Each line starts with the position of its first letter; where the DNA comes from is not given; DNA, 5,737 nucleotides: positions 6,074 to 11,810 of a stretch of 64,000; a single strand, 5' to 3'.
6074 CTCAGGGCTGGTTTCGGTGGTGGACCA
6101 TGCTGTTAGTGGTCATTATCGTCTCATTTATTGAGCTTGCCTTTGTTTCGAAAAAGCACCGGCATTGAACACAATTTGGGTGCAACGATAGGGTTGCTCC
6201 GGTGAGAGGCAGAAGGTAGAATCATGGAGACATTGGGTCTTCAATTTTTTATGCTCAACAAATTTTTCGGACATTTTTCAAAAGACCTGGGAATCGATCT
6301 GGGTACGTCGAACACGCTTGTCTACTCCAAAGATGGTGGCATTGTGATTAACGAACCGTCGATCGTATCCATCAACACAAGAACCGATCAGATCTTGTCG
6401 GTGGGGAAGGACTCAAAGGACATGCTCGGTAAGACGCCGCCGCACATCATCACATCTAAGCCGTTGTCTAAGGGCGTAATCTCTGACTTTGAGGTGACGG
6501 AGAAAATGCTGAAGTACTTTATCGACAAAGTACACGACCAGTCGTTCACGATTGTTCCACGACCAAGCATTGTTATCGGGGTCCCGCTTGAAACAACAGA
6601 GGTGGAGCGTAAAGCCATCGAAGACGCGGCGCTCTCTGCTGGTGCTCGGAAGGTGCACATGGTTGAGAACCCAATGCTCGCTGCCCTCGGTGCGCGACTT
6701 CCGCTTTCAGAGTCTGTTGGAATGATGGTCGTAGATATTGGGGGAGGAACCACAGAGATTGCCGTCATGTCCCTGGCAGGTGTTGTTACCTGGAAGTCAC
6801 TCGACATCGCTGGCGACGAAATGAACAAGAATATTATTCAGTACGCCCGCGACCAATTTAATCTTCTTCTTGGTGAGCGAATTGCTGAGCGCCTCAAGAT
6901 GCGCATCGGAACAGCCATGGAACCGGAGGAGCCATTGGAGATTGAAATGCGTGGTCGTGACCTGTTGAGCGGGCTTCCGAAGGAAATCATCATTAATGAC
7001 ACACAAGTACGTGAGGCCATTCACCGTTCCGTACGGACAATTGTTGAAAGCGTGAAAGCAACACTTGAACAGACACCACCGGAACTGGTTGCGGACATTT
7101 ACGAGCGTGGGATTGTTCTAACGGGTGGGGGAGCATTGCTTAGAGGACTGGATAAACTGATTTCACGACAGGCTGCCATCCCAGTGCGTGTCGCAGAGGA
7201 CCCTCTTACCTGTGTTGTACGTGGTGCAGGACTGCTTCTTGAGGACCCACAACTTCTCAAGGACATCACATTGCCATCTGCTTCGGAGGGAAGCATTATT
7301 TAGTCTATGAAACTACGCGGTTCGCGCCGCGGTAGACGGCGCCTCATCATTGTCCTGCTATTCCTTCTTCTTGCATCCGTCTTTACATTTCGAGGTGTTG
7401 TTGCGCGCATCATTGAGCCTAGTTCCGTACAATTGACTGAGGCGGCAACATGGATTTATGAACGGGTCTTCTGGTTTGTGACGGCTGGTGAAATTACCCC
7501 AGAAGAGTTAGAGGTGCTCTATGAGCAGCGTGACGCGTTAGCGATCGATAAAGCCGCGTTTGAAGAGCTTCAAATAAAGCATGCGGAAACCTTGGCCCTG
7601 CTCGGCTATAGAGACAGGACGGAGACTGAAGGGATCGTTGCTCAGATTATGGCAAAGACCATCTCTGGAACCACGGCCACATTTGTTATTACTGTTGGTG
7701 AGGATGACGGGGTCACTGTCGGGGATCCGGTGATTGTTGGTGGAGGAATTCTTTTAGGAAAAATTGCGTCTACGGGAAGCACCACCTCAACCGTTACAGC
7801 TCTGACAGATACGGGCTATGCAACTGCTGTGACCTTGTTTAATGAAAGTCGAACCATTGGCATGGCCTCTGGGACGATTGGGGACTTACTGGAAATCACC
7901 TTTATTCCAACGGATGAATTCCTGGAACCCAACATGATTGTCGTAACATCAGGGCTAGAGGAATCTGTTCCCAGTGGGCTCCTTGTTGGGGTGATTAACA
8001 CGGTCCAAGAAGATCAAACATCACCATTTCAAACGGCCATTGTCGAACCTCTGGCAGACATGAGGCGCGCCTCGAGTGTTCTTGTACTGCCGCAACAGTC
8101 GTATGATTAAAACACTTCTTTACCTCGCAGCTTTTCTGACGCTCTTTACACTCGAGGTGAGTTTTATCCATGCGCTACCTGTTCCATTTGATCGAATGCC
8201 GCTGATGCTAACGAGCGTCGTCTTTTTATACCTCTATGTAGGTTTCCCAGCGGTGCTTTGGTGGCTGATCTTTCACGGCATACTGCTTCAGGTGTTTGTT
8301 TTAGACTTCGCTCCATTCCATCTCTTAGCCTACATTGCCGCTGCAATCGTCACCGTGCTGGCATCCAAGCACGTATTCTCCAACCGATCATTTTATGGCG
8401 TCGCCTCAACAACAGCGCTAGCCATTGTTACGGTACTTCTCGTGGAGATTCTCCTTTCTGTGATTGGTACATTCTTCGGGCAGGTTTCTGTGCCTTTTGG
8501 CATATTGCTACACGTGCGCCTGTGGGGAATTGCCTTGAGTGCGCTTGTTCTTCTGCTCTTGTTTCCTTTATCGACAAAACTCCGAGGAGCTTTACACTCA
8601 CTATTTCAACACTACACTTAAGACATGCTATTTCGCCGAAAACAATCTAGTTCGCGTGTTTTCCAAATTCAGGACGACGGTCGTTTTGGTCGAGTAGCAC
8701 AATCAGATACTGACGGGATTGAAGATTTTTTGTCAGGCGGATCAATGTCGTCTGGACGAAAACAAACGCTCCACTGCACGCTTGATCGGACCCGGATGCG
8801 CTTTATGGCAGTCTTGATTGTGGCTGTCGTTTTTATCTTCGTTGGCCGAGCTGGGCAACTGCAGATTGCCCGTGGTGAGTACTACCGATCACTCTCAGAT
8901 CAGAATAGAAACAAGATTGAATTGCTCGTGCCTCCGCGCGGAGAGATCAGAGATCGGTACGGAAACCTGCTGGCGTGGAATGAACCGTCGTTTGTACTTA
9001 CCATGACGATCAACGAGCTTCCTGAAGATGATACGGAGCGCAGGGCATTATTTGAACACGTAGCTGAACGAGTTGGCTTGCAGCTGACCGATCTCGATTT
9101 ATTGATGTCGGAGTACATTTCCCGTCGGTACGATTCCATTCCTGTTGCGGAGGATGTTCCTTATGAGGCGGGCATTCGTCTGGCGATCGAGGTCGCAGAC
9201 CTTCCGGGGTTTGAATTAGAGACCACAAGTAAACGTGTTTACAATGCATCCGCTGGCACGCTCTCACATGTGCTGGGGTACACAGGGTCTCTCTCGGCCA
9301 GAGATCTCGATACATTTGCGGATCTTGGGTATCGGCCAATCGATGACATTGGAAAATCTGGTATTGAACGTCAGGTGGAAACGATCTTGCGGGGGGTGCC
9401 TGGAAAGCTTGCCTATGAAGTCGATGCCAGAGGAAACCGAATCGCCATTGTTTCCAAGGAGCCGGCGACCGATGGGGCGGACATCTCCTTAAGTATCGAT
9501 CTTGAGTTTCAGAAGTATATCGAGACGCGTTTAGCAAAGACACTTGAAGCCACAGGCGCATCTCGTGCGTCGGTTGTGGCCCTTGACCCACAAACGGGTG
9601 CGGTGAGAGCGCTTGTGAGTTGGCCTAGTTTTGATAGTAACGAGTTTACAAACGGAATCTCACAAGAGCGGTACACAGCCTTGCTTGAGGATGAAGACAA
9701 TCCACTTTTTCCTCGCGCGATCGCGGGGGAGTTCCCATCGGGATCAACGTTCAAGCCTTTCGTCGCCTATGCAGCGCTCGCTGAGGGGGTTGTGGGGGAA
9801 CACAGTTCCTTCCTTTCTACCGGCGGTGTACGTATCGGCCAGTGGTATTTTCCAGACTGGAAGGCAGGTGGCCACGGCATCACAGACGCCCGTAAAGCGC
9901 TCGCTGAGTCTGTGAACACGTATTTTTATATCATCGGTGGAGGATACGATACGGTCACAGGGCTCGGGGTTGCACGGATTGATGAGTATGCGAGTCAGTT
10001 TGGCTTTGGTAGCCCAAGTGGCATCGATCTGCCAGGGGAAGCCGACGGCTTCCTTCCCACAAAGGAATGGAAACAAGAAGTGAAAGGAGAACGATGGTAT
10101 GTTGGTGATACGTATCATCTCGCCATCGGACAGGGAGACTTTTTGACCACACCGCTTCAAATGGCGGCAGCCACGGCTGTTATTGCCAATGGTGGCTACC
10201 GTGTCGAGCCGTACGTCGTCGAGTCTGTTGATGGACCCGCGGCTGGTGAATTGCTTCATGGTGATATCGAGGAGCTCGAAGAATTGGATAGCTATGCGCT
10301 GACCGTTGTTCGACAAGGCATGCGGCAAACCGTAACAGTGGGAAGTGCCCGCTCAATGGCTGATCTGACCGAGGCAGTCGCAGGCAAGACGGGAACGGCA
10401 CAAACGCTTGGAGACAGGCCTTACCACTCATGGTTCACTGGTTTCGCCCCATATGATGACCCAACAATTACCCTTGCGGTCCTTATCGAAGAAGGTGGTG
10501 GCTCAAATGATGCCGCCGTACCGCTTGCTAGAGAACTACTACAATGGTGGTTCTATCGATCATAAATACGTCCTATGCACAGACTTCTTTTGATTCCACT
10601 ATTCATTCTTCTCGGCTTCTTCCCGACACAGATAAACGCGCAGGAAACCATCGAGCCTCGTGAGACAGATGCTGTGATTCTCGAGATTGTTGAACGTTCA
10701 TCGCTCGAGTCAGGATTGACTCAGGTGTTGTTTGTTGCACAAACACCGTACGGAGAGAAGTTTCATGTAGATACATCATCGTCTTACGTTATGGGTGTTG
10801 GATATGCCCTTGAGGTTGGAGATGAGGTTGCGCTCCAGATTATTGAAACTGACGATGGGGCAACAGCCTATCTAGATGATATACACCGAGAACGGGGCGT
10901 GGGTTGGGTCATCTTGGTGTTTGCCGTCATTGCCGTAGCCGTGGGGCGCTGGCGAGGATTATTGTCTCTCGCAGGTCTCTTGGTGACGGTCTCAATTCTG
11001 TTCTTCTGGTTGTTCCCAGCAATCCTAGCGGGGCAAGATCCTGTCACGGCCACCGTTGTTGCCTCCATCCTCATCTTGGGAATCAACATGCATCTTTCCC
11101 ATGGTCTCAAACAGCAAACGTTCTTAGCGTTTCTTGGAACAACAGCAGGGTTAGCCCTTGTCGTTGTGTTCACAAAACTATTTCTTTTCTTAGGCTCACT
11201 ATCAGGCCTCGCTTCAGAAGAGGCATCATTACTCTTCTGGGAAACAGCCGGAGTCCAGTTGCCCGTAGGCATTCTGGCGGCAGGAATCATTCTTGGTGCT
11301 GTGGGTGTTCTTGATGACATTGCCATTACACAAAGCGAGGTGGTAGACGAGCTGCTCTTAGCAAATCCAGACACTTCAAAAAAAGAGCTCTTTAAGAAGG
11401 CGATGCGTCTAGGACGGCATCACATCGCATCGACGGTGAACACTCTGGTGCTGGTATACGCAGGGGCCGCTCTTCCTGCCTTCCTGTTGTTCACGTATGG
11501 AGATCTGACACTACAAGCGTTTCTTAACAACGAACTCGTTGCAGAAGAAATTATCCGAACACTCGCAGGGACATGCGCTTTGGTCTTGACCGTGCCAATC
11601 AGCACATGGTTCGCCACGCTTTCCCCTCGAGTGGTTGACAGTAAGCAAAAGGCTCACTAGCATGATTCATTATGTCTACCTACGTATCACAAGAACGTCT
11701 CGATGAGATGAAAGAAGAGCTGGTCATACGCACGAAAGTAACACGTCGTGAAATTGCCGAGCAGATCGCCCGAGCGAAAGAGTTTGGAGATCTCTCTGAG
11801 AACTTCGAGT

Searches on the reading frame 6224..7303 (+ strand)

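Call 79: search_protein_families(library=pfam, proteins=[window:6224-7303:+], max_evalue=0.00001)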
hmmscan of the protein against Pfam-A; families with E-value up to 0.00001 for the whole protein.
window:6224-7303:+ (359 aa): 4 families
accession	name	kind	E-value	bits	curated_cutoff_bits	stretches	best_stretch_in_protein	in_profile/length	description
PF06723.19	MreB_Mbl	-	3.3e-133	444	27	1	19-345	1-325/327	MreB/Mbl protein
PF00022.25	Actin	-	2.9e-11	43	27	0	34-212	20-192/410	Actin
PF14450.12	FtsA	-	7.9e-11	42.9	31.8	1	168-326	1-112/127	Cell division protein FtsA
PF00012.26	HSP70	-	1.7e-08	33.6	20.6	1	115-213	135-239/599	Hsp70 protein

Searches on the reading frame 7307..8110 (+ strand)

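Call 79: search_protein_families(library=pfam, proteins=[window:7307-8110:+], max_evalue=0.00001)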
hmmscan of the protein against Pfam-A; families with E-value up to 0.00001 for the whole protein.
window:7307-8110:+ (267 aa): 1 family
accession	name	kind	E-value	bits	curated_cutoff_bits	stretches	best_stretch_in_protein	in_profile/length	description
PF04085.20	MreC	-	2.2e-31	109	28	1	114-261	1-146/147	Rod shape-determining protein MreC, barrel core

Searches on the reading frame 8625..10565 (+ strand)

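Call 79: search_protein_families(library=pfam, proteins=[window:8625-10565:+], max_evalue=0.00001)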
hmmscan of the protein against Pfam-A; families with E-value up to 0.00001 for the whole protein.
window:8625-10565:+ (646 aa): 2 families
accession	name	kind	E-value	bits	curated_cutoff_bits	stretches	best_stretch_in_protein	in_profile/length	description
PF00905.27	Transpeptidase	-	7e-59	199.9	22.1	1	316-639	2-298/299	Penicillin binding protein transpeptidase domain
PF03717.20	PBP_dimer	-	6.6e-34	118.3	24.4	1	103-274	4-177/180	Penicillin-binding Protein dimerisation domain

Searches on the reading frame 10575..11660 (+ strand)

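Call 79: search_protein_families(library=pfam, proteins=[window:10575-11660:+], max_evalue=0.00001)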
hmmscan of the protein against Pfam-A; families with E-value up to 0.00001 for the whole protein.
window:10575-11660:+ (361 aa): 1 family
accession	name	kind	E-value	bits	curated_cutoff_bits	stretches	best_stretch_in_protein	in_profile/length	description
PF07907.16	YibE_F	-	1.5e-62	211.8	27.2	1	111-348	3-240/241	YibE/F-like protein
